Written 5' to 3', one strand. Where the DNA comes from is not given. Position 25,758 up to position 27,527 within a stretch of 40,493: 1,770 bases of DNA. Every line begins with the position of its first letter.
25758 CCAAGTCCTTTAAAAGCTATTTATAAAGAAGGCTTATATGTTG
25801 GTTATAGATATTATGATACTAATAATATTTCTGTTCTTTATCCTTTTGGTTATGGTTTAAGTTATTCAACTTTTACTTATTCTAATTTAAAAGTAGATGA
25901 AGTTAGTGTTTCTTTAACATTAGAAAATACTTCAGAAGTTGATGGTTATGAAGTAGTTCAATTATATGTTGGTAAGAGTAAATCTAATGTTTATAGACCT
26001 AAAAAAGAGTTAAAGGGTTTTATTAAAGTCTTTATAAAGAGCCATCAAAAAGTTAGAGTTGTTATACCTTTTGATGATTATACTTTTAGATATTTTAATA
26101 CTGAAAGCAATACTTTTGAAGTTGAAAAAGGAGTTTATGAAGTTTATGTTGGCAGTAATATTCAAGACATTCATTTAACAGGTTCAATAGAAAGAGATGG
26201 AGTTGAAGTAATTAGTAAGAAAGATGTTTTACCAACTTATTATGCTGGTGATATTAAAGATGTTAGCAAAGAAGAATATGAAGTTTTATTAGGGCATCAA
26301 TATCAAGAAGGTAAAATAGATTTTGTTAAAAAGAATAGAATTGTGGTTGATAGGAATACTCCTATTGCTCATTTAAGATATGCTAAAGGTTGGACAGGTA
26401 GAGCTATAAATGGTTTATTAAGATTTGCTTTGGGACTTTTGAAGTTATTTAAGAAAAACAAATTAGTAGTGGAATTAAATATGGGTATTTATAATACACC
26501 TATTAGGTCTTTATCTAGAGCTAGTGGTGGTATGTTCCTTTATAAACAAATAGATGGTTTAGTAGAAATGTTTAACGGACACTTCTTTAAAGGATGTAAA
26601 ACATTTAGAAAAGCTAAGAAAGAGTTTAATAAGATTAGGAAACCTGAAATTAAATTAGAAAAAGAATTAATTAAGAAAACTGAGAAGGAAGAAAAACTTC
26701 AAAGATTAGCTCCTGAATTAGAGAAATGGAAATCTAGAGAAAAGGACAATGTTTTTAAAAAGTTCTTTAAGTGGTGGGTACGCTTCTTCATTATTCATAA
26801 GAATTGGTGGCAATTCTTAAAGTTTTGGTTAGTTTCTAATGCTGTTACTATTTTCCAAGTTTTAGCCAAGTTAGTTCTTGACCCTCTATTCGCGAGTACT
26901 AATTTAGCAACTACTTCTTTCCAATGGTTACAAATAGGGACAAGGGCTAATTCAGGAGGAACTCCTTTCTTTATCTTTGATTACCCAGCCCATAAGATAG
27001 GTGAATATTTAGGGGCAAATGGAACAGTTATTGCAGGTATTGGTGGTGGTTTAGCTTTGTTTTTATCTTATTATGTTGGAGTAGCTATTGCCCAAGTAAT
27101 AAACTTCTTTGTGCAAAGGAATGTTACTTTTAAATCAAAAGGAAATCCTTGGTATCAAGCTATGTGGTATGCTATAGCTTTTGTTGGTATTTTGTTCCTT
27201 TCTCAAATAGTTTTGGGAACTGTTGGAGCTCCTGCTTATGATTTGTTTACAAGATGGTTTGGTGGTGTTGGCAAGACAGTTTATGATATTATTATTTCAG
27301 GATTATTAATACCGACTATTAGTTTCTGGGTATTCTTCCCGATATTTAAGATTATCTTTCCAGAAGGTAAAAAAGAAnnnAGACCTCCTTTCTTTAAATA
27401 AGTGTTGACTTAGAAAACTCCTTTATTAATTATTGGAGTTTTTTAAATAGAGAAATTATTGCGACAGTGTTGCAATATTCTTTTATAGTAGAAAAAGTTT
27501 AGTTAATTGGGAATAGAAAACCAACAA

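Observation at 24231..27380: GH3 exo-glycosidase fused to a GtrA-like membrane module: an architecture I cannot match to any described system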

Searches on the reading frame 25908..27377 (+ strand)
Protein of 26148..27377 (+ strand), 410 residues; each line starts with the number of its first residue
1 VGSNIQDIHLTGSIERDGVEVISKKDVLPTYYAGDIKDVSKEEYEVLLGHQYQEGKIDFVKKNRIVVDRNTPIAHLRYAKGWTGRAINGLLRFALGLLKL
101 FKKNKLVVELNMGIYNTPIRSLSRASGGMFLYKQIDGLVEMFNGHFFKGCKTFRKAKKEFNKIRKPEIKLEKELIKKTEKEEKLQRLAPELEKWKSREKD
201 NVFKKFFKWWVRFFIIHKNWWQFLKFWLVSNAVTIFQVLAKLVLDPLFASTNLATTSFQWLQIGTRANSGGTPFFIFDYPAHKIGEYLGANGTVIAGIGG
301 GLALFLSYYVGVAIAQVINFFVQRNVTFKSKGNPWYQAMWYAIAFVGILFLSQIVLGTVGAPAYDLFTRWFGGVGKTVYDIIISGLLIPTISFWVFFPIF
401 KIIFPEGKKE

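Call 5: find_homologous_proteins(query=window:26301-27377:+)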
Query window:26301-27377:+ (359 aa): 970 proteins with E <= 0.001 among 5101 candidates; the best 120 are listed.
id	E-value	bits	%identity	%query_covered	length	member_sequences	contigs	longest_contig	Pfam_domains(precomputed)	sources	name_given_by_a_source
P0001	2.5e-43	167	44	61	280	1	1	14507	PF04138.21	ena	-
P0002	7.6e-43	165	46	58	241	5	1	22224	-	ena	-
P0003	2.0e-42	164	43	60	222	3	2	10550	-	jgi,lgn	jgi:putative flippase GtrA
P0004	2.9e-42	163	40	61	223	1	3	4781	-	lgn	-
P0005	3.0e-42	163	46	57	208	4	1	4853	-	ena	-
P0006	3.8e-42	163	41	67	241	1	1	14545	-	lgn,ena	-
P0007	4.6e-42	162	46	58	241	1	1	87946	-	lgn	-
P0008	7.3e-42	162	41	69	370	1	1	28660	-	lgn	-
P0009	9.2e-42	161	46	57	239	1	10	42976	-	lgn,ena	-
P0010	1.2e-41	161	46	57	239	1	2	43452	-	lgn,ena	-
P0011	1.2e-40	158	38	64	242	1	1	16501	-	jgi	jgi:hypothetical protein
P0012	1.2e-40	158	37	76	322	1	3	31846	-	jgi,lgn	jgi:putative flippase GtrA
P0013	1.2e-40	158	41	56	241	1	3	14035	-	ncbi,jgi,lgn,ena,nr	ncbi:MAG: hypothetical protein WC251_02640 [Candidatus Izemoplasmatales bacterium]|jgi:putative flip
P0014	1.5e-40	157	37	64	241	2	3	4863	-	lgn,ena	-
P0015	1.9e-40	157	42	59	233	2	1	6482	-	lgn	-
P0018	1.4e-39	154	42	59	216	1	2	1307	PF04138.21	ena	-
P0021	1.7e-39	154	43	60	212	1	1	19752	PF04138.21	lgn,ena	-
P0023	1.9e-39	154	43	55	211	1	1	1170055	-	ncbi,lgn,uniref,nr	ncbi:hypothetical protein SAMN05421736_101388 [Evansella caseinilytica]|uniref:GtrA-like protein n=1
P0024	1.9e-39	154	42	60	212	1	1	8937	PF04138.21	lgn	-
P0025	2.4e-39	154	43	58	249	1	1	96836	PF04138.21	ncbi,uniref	ncbi:hypothetical protein [Demequina sp.]|uniref:hypothetical protein n=1 Tax=Demequina sp. TaxID=20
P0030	6.0e-39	152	43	60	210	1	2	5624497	PF04138.21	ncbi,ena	-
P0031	7.2e-39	152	44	60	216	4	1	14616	PF04138.21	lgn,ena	-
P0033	8.9e-39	152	44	60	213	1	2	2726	PF04138.21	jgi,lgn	-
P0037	1.4e-38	151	42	57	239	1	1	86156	PF04138.21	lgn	-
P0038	1.5e-38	151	42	60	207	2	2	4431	PF04138.21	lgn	-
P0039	1.5e-38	151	45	56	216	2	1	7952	PF04138.21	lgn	-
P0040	2.0e-38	150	44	55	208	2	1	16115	PF04138.21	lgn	-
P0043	3.1e-38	150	44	54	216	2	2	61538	PF04138.21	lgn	-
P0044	3.8e-38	150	46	56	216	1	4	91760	PF04138.21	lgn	-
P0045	4.8e-38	149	42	60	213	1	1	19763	PF04138.21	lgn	-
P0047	5.1e-38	149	42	57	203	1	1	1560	PF04138.21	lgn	-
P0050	7.1e-38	149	38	64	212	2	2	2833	PF04138.21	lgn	-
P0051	8.6e-38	148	42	60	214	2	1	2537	PF04138.21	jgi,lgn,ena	-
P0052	8.9e-38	148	46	55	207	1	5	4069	PF04138.21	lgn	-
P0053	1.3e-37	148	42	59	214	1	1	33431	PF04138.21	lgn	-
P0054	1.6e-37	148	45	55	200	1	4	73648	PF04138.21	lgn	-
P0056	1.9e-37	147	42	59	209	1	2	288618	PF04138.21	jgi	-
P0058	2.2e-37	147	43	58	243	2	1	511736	PF04138.21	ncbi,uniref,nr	ncbi:GtrA family protein [Demequina maris]|uniref:GtrA family protein n=1 Tax=Demequina maris TaxID=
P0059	2.3e-37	147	45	57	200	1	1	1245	PF04138.21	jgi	jgi:putative flippase GtrA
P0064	2.6e-37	147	40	56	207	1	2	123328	PF04138.21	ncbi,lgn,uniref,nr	ncbi:hypothetical protein [Clostridium oryzae]|uniref:GtrA-like protein n=1 Tax=Clostridium oryzae T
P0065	2.6e-37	147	45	54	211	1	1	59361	PF04138.21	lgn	-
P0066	2.7e-37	147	44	55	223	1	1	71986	PF04138.21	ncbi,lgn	ncbi:MAG: hypothetical protein ACK5KU_10885 [Beutenbergiaceae bacterium]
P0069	3.2e-37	147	41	60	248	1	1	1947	PF04138.21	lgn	-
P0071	4.4e-37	146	39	65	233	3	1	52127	PF04138.21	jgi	-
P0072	4.5e-37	146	44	57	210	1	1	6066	PF04138.21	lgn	-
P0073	4.6e-37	146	43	54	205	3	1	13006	PF04138.21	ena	-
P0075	6.8e-37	145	44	56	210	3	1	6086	PF04138.21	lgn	-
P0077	8.0e-37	145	42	57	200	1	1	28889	PF04138.21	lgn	-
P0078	8.1e-37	145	43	56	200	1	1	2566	PF04138.21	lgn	-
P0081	1.0e-36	145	43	58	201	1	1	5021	PF04138.21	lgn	-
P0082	1.1e-36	145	43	56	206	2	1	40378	PF04138.21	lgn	-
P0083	1.1e-36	145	41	60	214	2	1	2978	PF04138.21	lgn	-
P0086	1.4e-36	144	41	65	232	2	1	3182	PF04138.21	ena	-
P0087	1.5e-36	144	40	59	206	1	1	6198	PF04138.21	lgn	-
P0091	2.2e-36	144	42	58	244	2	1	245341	PF04138.21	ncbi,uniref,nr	ncbi:GtrA family protein [Demequina gelatinilytica]|uniref:GtrA family protein n=1 Tax=Demequina gel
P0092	2.2e-36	144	40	60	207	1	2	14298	PF04138.21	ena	-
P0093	2.2e-36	144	44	55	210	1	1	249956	PF04138.21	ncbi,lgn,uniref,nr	ncbi:hypothetical protein [Bacillus sp. JCM 19034]|uniref:hypothetical protein n=1 Tax=Bacillus sp. 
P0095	2.6e-36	144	42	60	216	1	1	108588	PF04138.21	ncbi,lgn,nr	ncbi:hypothetical protein KTG15_12685 [Methanobacterium sp. YSL]|nr:hypothetical protein [Methanobac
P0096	2.7e-36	143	39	60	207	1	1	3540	PF04138.21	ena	-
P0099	3.1e-36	143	42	55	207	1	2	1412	PF04138.21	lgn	-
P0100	3.2e-36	143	41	58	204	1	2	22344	PF04138.21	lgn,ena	-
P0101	3.5e-36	143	44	59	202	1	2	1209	PF04138.21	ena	-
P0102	3.9e-36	143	45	53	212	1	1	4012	PF04138.21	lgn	-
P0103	3.9e-36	143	42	62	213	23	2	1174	PF04138.21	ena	-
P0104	3.9e-36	143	41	56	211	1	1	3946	PF04138.21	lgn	-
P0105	4.2e-36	143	42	56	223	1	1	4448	PF04138.21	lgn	-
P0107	4.7e-36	143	44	59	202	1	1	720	PF04138.21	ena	-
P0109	5.0e-36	143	41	54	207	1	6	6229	PF04138.21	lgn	-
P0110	5.0e-36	143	39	60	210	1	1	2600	PF04138.21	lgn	-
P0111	5.2e-36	143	44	59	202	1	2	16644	PF04138.21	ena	-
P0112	5.2e-36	143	42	58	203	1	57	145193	PF04138.21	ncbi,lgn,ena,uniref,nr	ncbi:MAG: hypothetical protein KIC66_12340 [Clostridium sp.]|uniref:GtrA-like protein n=1 Tax=Clostr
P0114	6.1e-36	142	42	58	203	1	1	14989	PF04138.21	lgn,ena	-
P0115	6.1e-36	142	39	61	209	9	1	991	PF04138.21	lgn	-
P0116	6.3e-36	142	44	56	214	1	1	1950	PF04138.21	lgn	-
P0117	6.7e-36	142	45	55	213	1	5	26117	PF04138.21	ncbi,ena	-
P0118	7.3e-36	142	46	59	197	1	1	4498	PF04138.21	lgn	-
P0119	7.5e-36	142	42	55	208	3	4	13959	PF04138.21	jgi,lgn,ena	-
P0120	7.9e-36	142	43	54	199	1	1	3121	PF04138.21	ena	-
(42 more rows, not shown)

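Call 8: find_encoding_contigs(protein=P0023, flank=8000, max_places=3)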
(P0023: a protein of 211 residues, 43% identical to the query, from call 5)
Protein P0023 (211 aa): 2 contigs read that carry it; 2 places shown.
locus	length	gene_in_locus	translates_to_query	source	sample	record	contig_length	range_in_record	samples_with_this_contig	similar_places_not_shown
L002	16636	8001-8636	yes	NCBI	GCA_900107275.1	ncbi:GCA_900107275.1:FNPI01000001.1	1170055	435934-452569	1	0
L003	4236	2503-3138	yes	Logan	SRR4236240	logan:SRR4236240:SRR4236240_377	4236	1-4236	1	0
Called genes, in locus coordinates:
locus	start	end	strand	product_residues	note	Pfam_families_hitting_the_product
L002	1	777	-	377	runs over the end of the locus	PF13450:NAD_binding_8, PF03275:GLF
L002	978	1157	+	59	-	-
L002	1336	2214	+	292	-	PF00126:HTH_1, PF03466:LysR_substrate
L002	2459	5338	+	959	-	PF01915:Glyco_hydro_3_C, PF14310:Fn3-like, PF00933:Glyco_hydro_3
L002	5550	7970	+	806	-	PF00933:Glyco_hydro_3, PF01915:Glyco_hydro_3_C, PF14310:Fn3-like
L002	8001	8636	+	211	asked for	-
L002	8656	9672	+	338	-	PF00535:Glycos_transf_2, PF10111:Glyco_tranf_2_2 (weak), PF13641:Glyco_tranf_2_3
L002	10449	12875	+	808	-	PF00933:Glyco_hydro_3, PF01915:Glyco_hydro_3_C, PF14310:Fn3-like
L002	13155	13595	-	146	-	-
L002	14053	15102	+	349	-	PF13407:Peripla_BP_4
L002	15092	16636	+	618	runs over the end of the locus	PF02743:dCache_1, PF00672:HAMP, PF06580:His_kinase, PF02518:HATPase_c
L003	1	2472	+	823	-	?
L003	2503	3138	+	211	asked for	-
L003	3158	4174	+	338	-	PF00535:Glycos_transf_2, PF10111:Glyco_tranf_2_2 (weak), PF13641:Glyco_tranf_2_3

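Call 18: search_protein_families(library=ncbifam, proteins=[L002:8001-8633:+], max_evalue=0.01)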
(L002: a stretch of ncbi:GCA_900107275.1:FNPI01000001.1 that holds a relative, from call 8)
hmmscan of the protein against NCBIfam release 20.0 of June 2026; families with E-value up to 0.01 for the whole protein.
L002:8001-8633:+ (211 aa): 0 families

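Call 27: find_encoding_contigs(protein=P0058, flank=10000, max_places=1)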
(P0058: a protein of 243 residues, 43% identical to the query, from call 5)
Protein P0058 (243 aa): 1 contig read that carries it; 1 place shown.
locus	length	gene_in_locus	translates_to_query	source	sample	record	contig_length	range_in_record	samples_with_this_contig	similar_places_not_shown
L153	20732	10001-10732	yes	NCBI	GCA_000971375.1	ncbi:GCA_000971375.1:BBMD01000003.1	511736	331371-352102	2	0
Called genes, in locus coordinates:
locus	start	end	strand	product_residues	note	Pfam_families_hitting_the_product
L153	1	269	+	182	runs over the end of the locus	-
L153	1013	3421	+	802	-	PF00933:Glyco_hydro_3, PF01915:Glyco_hydro_3_C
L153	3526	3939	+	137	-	-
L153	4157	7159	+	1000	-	PF01915:Glyco_hydro_3_C, PF14310:Fn3-like, PF00933:Glyco_hydro_3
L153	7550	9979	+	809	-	PF00933:Glyco_hydro_3, PF01915:Glyco_hydro_3_C, PF14310:Fn3-like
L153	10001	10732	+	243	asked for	PF04138:GtrA_DPMS_TM (faint)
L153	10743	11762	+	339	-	PF00535:Glycos_transf_2, PF13641:Glyco_tranf_2_3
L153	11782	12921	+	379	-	PF00070:Pyr_redox (weak), PF01266:DAO, PF12831:FAD_oxidored (weak), PF13450:NAD_binding_8, PF01593:Amino_oxidase, PF03275:GLF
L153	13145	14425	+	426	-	PF01547:SBP_bac_1, PF13416:SBP_bac_8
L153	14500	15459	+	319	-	PF00528:BPD_transp_1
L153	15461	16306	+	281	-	PF00528:BPD_transp_1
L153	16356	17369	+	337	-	PF00356:LacI, PF00532:Peripla_BP_1, PF13407:Peripla_BP_4, PF13377:Peripla_BP_3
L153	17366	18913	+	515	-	PF04616:Glyco_hydro_43, PF17851:GH43_C2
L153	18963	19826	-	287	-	PF00756:Esterase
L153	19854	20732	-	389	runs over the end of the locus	PF13384:HTH_23 (weak), PF13936:HTH_38, PF00665:rve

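Call 28: find_encoding_contigs(protein=P0064, flank=10000, max_places=1)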
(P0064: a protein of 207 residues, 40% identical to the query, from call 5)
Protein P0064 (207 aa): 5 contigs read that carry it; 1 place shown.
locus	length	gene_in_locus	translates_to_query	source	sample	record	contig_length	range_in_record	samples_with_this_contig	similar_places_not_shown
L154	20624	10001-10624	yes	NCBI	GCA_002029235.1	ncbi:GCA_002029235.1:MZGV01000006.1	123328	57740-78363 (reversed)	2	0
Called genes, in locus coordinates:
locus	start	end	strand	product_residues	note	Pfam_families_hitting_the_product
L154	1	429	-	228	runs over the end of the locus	PF00072:Response_reg, PF00486:Trans_reg_C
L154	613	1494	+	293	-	PF13175:AAA_15 (faint), PF13476:AAA_23 (weak), PF00005:ABC_tran, PF13304:AAA_21 (weak)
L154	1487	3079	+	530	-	-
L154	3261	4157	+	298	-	PF00126:HTH_1, PF03466:LysR_substrate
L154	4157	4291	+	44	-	-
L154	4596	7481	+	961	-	PF01915:Glyco_hydro_3_C, PF14310:Fn3-like, PF00933:Glyco_hydro_3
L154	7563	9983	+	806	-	PF00933:Glyco_hydro_3, PF01915:Glyco_hydro_3_C, PF14310:Fn3-like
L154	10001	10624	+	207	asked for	PF04138:GtrA_DPMS_TM (faint)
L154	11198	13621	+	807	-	PF00933:Glyco_hydro_3, PF01915:Glyco_hydro_3_C, PF14310:Fn3-like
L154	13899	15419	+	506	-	PF00072:Response_reg, PF12833:HTH_18, PF00165:HTH_AraC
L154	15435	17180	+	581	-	PF02743:dCache_1, PF00672:HAMP (weak), PF06580:His_kinase, PF02518:HATPase_c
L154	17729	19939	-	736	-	PF16875:Glyco_hydro_36N, PF02065:Melibiase, PF16874:Glyco_hydro_36C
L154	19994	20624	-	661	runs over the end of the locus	PF17801:Melibiase_C (faint)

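Call 29: find_encoding_contigs(protein=P0030, flank=10000, max_places=1)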
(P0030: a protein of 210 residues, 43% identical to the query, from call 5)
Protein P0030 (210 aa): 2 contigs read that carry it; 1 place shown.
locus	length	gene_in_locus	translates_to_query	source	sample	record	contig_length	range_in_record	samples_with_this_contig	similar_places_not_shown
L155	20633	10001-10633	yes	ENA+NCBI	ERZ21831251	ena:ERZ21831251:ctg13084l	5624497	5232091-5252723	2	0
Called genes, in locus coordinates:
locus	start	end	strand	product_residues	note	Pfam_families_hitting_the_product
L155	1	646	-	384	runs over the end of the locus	PF12911:OppC_N, PF00528:BPD_transp_1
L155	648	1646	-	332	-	PF19300:BPD_transp_1_N, PF00528:BPD_transp_1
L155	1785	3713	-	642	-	PF00496:SBP_bac_5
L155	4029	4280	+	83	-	PF01106:NifU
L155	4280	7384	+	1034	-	PF22907:Ams1-like_1st, PF03065:Glyco_hydro_57 (weak), PF01074:Glyco_hydro_38N, PF09261:Alpha-mann_mid, PF07748:Glyco_hydro_38C, PF17677:Glyco_hydro38C2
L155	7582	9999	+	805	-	PF00933:Glyco_hydro_3, PF01915:Glyco_hydro_3_C, PF14310:Fn3-like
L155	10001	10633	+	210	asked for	PF04138:GtrA_DPMS_TM (faint)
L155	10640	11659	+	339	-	PF00535:Glycos_transf_2, PF10111:Glyco_tranf_2_2, PF13641:Glyco_tranf_2_3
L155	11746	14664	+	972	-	PF01915:Glyco_hydro_3_C, PF14310:Fn3-like, PF00933:Glyco_hydro_3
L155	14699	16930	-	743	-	PF14498:Glyco_hyd_65N_2, PF22124:Glyco_hydro_95_cat, PF21307:Glyco_hydro_95_C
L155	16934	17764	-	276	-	PF00528:BPD_transp_1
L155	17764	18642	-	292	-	PF00528:BPD_transp_1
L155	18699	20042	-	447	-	PF01547:SBP_bac_1, PF13416:SBP_bac_8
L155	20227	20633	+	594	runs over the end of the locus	PF06580:His_kinase, PF02518:HATPase_c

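Call 50: search_protein_representatives(protein=window:26148-27377:+)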
Query: 410 residues. Proteins with E-value up to 0.001 (for the whole library): 297; up to 1e-10: 107; up to 1e-30: 15. The best 150 are listed.
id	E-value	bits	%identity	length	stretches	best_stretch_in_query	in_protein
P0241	2.0e-129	448.5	54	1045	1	1-408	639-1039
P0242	1.0e-55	205.8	41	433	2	33-194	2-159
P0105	1.8e-36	142.4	45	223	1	208-407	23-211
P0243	5.6e-35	137.4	43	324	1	205-406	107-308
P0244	1.0e-34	136.6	47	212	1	199-410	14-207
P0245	1.8e-34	135.8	45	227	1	2-171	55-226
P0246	1.9e-34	135.7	47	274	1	222-410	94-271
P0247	3.1e-34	135.0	40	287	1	185-406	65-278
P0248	3.4e-33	131.5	48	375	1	204-406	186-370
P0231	6.5e-33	130.6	42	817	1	1-173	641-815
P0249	1.4e-32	129.5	49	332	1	27-166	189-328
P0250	1.9e-32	129.1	44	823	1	1-172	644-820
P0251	7.5e-32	127.1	42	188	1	229-410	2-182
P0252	2.1e-31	125.7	41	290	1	152-410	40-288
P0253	8.3e-31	123.7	41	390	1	1-165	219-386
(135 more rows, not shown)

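Call 56: search_protein_families(library=pfam, proteins=[P0025, P0058, P0044, P0001, P0021, P0030, P0064, P0112, P0121, P0242], max_evalue=0.01)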
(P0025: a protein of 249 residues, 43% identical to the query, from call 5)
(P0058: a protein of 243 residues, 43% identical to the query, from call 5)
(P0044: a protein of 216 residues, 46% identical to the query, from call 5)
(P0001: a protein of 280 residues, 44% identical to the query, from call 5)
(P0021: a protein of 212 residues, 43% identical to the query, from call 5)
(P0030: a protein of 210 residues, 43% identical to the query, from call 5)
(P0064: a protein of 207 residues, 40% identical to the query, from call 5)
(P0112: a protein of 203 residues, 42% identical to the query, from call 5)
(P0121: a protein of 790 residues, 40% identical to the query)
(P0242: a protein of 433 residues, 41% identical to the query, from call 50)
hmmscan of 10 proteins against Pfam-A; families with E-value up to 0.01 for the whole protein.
P0025 (249 aa): 1 family
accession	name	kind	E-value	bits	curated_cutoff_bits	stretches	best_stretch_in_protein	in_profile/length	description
PF04138.20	GtrA_DPMS_TM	-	9.9e-08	32.6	26.1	1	88-183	25-111/117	GtrA/DPMS, transmembrane domain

P0058 (243 aa): 1 family
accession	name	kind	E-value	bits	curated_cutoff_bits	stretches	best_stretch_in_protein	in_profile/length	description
PF04138.20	GtrA_DPMS_TM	-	1.4e-07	32.2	26.1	1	88-182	25-110/117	GtrA/DPMS, transmembrane domain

P0044 (216 aa): 1 family
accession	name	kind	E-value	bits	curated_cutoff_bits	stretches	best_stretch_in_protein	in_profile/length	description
PF04138.20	GtrA_DPMS_TM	-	6.4e-06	26.8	26.1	1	99-195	24-111/117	GtrA/DPMS, transmembrane domain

P0001 (280 aa): 1 family
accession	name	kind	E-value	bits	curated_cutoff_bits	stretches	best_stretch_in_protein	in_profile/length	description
PF04138.20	GtrA_DPMS_TM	-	5.3e-06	27.1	26.1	1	165-258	24-110/117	GtrA/DPMS, transmembrane domain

P0021 (212 aa): 1 family
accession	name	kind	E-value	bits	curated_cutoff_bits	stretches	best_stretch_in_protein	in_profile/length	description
PF04138.20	GtrA_DPMS_TM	-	3.6e-06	27.6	26.1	1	100-196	24-111/117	GtrA/DPMS, transmembrane domain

P0030 (210 aa): 1 family
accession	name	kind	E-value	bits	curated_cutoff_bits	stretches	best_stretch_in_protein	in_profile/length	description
PF04138.20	GtrA_DPMS_TM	-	3.5e-06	27.6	26.1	1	97-193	24-111/117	GtrA/DPMS, transmembrane domain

P0064 (207 aa): 1 family
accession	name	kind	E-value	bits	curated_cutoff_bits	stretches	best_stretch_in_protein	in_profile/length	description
PF04138.20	GtrA_DPMS_TM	-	4e-07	30.7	26.1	1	96-190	24-113/117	GtrA/DPMS, transmembrane domain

P0112 (203 aa): 1 family
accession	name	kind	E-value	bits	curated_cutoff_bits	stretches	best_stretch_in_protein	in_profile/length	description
PF04138.20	GtrA_DPMS_TM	-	7.6e-06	26.6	26.1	1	92-186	25-110/117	GtrA/DPMS, transmembrane domain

P0121 (790 aa): 2 families
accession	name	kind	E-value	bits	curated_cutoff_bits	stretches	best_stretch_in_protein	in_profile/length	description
PF01915.27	Glyco_hydro_3_C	-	5.7e-30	105.2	31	1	19-155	62-200/200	Glycosyl hydrolase family 3 C-terminal domain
PF14310.12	Fn3-like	-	3.3e-23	82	25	1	204-274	1-71/71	Fibronectin type III-like domain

P0242 (433 aa): 1 family
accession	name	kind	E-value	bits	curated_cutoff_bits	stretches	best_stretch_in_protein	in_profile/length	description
PF04138.20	GtrA_DPMS_TM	-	6e-05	23.7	26.1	1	300-423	7-114/117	GtrA/DPMS, transmembrane domain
